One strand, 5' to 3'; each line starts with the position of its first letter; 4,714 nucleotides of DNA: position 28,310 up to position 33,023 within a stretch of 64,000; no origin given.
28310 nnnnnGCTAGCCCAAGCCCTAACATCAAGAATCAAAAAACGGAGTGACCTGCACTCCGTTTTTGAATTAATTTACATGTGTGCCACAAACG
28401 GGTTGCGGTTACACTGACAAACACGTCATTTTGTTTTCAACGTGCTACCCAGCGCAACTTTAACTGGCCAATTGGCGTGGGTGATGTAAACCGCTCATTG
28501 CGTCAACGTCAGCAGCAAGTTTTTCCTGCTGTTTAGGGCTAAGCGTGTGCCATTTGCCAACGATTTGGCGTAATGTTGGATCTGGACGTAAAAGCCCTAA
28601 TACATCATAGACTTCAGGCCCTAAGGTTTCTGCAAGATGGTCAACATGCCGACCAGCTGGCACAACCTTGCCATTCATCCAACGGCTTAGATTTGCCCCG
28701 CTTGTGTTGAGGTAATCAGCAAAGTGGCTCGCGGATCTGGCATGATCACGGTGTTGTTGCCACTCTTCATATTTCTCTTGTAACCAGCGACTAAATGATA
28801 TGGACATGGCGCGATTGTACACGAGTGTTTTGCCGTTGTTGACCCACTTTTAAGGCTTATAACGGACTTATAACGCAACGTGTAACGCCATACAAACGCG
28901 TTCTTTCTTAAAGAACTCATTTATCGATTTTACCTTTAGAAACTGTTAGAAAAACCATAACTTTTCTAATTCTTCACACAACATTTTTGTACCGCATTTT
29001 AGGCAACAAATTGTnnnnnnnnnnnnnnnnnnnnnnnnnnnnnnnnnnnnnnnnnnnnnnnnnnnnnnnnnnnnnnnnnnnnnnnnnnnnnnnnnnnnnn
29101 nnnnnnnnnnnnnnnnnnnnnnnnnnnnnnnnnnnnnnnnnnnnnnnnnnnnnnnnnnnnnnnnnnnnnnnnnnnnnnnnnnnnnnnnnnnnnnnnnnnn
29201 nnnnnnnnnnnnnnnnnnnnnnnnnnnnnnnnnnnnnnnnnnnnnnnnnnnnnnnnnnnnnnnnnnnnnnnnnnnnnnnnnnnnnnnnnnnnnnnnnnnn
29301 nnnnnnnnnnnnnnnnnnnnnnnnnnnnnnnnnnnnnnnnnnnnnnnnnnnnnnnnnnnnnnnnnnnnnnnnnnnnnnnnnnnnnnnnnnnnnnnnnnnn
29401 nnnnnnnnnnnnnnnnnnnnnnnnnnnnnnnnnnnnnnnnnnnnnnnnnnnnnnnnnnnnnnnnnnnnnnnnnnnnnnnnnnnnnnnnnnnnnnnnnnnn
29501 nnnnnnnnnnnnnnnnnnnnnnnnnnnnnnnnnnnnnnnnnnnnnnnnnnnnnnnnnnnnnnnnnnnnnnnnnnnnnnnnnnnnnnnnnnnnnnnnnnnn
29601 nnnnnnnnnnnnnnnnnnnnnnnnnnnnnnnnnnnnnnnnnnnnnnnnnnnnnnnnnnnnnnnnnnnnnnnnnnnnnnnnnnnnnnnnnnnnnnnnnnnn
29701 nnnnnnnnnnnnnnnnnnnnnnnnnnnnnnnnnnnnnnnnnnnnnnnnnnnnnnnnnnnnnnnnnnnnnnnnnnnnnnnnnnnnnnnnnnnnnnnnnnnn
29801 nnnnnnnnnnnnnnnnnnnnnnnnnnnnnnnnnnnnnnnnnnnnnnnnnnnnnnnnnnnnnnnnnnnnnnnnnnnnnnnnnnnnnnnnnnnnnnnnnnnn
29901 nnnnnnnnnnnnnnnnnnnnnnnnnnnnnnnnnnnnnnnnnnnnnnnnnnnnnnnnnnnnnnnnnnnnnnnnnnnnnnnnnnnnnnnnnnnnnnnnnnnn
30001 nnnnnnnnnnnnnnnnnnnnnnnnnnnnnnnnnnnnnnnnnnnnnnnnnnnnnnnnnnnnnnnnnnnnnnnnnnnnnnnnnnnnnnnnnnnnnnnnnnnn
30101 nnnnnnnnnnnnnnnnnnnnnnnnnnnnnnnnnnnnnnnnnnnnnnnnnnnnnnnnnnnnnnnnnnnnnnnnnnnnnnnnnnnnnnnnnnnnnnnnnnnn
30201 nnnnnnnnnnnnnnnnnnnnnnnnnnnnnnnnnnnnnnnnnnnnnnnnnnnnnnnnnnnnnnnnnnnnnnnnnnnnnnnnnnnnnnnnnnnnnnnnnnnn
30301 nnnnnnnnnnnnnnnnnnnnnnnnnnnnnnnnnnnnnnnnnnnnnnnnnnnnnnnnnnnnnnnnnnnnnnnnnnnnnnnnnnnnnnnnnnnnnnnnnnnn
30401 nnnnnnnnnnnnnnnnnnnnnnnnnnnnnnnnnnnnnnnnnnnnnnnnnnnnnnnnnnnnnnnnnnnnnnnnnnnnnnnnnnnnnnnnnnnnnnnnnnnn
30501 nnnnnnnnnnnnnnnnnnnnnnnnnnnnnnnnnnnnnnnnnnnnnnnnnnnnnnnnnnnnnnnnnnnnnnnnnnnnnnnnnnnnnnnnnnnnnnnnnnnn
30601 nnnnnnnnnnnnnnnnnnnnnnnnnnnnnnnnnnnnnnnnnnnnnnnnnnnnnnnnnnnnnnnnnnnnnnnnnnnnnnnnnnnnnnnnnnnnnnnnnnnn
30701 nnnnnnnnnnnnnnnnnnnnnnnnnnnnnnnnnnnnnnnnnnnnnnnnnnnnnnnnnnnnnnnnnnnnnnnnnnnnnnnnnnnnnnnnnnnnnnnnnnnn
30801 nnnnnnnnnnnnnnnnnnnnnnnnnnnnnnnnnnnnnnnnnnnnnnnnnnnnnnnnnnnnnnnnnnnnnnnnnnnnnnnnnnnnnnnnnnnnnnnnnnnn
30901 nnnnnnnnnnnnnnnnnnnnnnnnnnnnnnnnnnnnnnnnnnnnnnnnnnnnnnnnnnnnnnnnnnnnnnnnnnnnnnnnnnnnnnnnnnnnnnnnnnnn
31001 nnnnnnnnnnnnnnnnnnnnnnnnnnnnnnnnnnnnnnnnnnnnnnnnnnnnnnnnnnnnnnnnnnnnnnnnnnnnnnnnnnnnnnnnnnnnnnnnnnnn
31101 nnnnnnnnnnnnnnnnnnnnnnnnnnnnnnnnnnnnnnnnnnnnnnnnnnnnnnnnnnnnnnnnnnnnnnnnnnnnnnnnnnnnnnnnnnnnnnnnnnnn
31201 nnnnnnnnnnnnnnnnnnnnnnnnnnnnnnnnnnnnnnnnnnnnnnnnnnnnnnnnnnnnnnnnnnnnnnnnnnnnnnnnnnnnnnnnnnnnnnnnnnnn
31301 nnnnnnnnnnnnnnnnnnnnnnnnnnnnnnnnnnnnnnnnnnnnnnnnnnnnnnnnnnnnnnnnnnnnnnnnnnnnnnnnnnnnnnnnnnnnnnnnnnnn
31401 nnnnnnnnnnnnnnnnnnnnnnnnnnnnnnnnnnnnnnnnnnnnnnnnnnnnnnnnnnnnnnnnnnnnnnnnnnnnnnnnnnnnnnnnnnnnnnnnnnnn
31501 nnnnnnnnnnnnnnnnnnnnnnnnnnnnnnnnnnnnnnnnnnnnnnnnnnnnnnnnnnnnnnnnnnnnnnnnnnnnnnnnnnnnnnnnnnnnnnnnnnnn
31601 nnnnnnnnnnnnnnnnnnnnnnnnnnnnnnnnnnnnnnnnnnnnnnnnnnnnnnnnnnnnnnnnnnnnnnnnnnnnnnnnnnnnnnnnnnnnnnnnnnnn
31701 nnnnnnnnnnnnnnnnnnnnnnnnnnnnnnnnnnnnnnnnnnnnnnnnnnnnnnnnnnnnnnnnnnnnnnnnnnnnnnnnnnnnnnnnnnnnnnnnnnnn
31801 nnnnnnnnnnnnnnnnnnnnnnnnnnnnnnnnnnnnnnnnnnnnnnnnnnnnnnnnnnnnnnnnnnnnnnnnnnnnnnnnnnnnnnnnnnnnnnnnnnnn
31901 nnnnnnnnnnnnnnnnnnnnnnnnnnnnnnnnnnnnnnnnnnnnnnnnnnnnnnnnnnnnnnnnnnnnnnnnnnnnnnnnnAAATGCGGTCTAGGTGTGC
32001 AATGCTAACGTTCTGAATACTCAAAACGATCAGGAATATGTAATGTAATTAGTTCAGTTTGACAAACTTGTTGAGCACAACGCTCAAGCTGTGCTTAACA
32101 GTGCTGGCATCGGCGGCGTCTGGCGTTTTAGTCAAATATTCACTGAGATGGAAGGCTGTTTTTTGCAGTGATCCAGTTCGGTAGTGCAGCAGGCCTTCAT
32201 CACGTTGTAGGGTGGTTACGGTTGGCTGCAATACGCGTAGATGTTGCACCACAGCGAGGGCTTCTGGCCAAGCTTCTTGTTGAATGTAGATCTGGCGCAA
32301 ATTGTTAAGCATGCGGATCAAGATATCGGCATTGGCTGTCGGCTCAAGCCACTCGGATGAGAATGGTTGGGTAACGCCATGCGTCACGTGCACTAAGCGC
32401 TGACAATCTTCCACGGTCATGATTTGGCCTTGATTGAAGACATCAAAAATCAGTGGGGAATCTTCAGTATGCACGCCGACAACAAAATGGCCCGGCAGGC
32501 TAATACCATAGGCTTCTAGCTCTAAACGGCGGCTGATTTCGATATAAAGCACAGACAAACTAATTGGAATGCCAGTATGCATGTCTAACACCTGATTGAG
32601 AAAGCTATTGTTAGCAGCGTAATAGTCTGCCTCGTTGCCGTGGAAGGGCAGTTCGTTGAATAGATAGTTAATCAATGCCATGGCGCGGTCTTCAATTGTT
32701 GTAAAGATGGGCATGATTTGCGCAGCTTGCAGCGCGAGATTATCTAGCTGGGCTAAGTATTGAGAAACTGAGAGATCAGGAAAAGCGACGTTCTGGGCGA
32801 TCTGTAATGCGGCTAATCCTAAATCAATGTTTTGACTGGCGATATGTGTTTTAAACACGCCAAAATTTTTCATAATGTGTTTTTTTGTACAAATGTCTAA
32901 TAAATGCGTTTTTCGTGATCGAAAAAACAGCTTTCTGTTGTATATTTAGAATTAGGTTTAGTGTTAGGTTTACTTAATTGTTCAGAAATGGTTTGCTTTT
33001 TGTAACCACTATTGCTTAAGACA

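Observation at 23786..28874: An 18-bp operator-like element occurs exactly three times, linking the nurA operon, two small units and an XRE regulator gene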

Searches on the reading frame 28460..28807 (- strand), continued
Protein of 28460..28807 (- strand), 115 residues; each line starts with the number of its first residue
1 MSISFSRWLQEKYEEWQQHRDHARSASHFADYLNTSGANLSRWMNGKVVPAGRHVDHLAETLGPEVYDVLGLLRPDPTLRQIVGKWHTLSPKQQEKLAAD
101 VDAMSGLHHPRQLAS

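Call 51: find_encoding_contigs(protein=P0214, flank=3000, max_places=3)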
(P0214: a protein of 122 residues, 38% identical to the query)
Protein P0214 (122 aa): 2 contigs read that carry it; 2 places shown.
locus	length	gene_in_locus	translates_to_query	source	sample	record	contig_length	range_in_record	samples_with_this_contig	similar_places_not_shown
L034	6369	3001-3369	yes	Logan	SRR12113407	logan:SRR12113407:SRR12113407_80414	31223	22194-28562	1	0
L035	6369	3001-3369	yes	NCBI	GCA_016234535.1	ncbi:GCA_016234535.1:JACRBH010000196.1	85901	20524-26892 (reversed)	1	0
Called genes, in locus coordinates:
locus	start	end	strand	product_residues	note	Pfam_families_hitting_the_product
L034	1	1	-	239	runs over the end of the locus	-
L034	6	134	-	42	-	-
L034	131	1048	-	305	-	-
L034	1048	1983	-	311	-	PF00589:Phage_integrase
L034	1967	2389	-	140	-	-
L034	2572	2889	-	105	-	-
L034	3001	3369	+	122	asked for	PF01381:HTH_3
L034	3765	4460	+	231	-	PF14020:DUF4236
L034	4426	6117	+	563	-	PF00239:Resolvase, PF07508:Recombinase (weak), PF13408:Zn_ribbon_recom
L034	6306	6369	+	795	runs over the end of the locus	PF06739:SBBP (faint), PF00395:SLH (faint)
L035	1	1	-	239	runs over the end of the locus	-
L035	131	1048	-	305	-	-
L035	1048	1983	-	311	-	PF00589:Phage_integrase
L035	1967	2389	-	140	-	-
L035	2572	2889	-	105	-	-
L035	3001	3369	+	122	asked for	PF01381:HTH_3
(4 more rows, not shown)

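Call 70: find_encoding_contigs(protein=P0008, flank=2000, max_places=3)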
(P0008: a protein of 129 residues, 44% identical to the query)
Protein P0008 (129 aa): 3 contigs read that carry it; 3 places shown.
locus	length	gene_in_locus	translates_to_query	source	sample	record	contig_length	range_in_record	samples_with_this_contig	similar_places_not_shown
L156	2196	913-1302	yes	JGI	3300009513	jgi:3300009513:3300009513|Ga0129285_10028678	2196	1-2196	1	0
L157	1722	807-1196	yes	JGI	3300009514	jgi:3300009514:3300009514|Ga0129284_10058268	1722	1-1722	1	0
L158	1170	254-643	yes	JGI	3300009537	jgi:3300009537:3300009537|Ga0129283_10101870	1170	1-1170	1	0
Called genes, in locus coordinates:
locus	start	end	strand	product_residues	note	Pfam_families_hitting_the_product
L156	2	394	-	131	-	?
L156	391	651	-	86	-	-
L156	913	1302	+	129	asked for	PF01381:HTH_3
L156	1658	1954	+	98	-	-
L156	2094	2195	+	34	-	?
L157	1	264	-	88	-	?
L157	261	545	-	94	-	-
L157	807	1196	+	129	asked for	PF01381:HTH_3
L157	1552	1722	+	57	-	?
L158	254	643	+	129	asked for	PF01381:HTH_3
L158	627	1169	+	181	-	?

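Call 71: find_encoding_contigs(protein=P0027, flank=2000, max_places=3)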
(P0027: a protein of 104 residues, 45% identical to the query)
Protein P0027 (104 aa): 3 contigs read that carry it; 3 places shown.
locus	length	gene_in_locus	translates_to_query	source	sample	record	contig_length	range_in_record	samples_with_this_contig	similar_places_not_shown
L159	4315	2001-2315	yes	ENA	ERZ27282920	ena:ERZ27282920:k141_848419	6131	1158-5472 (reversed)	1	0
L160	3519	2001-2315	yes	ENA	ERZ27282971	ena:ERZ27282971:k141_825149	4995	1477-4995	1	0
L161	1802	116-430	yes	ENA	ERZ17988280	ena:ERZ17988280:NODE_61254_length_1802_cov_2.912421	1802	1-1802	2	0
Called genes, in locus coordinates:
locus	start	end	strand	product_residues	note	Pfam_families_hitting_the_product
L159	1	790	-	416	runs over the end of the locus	PF00589:Phage_integrase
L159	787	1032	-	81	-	-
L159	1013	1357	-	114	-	-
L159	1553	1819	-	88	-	PF01381:HTH_3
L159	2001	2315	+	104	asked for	-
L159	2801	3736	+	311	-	PF02899:Phage_int_SAM_1 (weak), PF13102:Phage_int_SAM_5 (weak), PF13495:Phage_int_SAM_4 (faint), PF00589:Phage_integrase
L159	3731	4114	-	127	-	-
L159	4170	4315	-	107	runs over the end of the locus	-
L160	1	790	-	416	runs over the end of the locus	PF00589:Phage_integrase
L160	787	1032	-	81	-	-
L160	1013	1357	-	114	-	-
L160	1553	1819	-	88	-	PF01381:HTH_3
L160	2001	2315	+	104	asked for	-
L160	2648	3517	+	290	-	?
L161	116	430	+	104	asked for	-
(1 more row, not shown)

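Call 94: search_dna_similar(query=window:28460-28807:-, collection=phages, mode=protein, max_evalue=0.001, max_rows=10)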
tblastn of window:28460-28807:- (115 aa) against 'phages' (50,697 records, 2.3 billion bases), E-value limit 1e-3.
No match.
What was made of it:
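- Closest known: Phage P2 C repressor. Different: There is no detectable sequence relationship, and tblastn against phage genomes gave no match (call 94).
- Tried and rejected: tblastn of the XRE-like protein against 50,697 phage genomes (call 94): no match.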

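Call 95: search_protein_families(library=phrogs, proteins=[window:28460-28807:-, P0001, P0154, P0202, P0214, P0008], max_evalue=0.001)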
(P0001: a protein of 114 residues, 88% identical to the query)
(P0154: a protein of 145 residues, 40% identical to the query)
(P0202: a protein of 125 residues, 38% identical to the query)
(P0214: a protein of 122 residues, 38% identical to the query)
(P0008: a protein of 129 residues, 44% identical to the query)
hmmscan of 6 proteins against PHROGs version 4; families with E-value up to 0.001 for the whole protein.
window:28460-28807:- (115 aa): 2 families
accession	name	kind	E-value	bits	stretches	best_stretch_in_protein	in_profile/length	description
phrog_3949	-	transcription regulation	2.4e-05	25.4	1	5-78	13-84/161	transcriptional repressor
phrog_3642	-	DNA, RNA and nucleotide metabolism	0.00091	20.1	0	18-70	14-68/79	HTH DNA binding protein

P0001 (114 aa): 4 families
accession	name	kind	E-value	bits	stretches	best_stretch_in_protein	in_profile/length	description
phrog_3949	-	transcription regulation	3.3e-06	28.2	1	5-102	13-107/161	transcriptional repressor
phrog_8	-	transcription regulation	0.00011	22.8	1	16-77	165-223/346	transcriptional regulator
phrog_2328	-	transcription regulation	0.00051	20.8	0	21-66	26-71/128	transcriptional repressor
phrog_3642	-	DNA, RNA and nucleotide metabolism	0.00058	20.7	1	18-70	16-68/79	HTH DNA binding protein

P0154 (145 aa): 10 families
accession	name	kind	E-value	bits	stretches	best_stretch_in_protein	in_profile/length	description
phrog_8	-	transcription regulation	7.4e-11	43.1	1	18-123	151-242/346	transcriptional regulator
phrog_4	-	transcription regulation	8.5e-09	35.9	1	17-92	117-192/400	transcriptional repressor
phrog_2967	-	transcription regulation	6.9e-07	30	1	36-130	24-111/225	transcriptional regulator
phrog_638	-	transcription regulation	1.1e-05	26.4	1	35-92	7-64/145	transcriptional regulator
phrog_3949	-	transcription regulation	1.9e-05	25.7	1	19-92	5-73/161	transcriptional repressor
phrog_4441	-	DNA, RNA and nucleotide metabolism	3e-05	25.2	1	34-92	7-65/98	HTH DNA binding protein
phrog_2328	-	transcription regulation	0.00013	22.7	1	48-91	31-74/128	transcriptional repressor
phrog_2104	-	unknown function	0.00018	22.7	1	50-80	57-87/103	-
phrog_409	-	transcription regulation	0.00026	22.5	0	47-74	27-52/127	transcriptional regulator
phrog_2439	-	transcription regulation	0.0003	20.8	1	36-88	12-63/367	transcriptional regulator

P0202 (125 aa): 6 families
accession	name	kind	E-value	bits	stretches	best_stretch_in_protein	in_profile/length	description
phrog_638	-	transcription regulation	1.1e-06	29.5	1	14-71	8-65/145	transcriptional regulator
phrog_8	-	transcription regulation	1.3e-06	29.1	1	18-93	166-235/346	transcriptional regulator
phrog_4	-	transcription regulation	1.4e-06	28.6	1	24-66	148-188/400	transcriptional repressor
phrog_2967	-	transcription regulation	0.00036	21.1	1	25-68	25-68/225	transcriptional regulator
phrog_2104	-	unknown function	0.00074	20.7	0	27-59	56-88/103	-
phrog_3949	-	transcription regulation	0.00086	20.4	0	3-70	11-73/161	transcriptional repressor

P0214 (122 aa): 9 families
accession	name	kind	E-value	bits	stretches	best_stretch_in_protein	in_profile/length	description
phrog_8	-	transcription regulation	5.5e-10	40.2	1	16-96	164-242/346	transcriptional regulator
phrog_4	-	transcription regulation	3.3e-06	27.3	1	24-64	147-185/400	transcriptional repressor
phrog_638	-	transcription regulation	1.8e-05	25.6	1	20-95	13-89/145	transcriptional regulator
phrog_35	-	transcription regulation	2.6e-05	25.4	1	25-60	87-121/181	transcriptional repressor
phrog_2439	-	transcription regulation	3.2e-05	24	1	23-64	19-60/367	transcriptional regulator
phrog_2967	-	transcription regulation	5.9e-05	23.7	1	23-86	22-86/225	transcriptional regulator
phrog_4441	-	DNA, RNA and nucleotide metabolism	0.00014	23.1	1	23-96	17-91/98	HTH DNA binding protein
phrog_3642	-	DNA, RNA and nucleotide metabolism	0.00036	21.4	1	22-69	19-66/79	HTH DNA binding protein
phrog_2328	-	transcription regulation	0.00037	21.3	1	26-69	30-73/128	transcriptional repressor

P0008 (129 aa): 8 families
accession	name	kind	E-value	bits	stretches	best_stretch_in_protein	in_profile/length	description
phrog_8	-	transcription regulation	7.6e-08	33.2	1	26-97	172-235/346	transcriptional regulator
phrog_4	-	transcription regulation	8.2e-07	29.3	1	19-72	144-193/400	transcriptional repressor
phrog_2967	-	transcription regulation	1.8e-06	28.7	1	24-93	24-93/225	transcriptional regulator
phrog_3949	-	transcription regulation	0.0001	23.4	1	1-71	8-73/161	transcriptional repressor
phrog_3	-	transcription regulation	0.00017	22.5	1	29-91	106-182/430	transcriptional repressor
phrog_2328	-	transcription regulation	0.00036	21.3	1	27-67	31-71/128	transcriptional repressor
phrog_3642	-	DNA, RNA and nucleotide metabolism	0.00038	21.3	1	15-70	12-67/79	HTH DNA binding protein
phrog_2439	-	transcription regulation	0.00061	19.8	1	12-66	9-62/367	transcriptional regulator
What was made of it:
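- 28460..28807 (-): Gene for the 115-aa Cro/C1-type (XRE-like) HTH protein, the candidate binder of the element. It hits PHROG 3949 'transcriptional repressor' at E = 2.4e-5 (call 95).
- On Cro/C1 (XRE, HTH_3) regulators: the 115-aa protein: It hits PHROG 3949 (call 95).
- The protein hits PHROG 3949, 'transcriptional repressor' (call 95).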

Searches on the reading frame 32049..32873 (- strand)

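Call 44: search_protein_families(library=pfam, proteins=[window:32049-32873:-], max_evalue=0.001)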
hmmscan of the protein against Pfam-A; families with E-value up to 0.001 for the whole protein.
window:32049-32873:- (274 aa): 2 families
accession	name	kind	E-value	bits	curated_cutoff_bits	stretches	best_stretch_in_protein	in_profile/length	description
PF13369.12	Transglut_core2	-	4.8e-44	150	23.5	1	38-190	2-155/155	Transglutaminase-like superfamily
PF13371.12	TPR_9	-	2e-15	57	35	1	192-262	1-71/73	Tetratricopeptide repeat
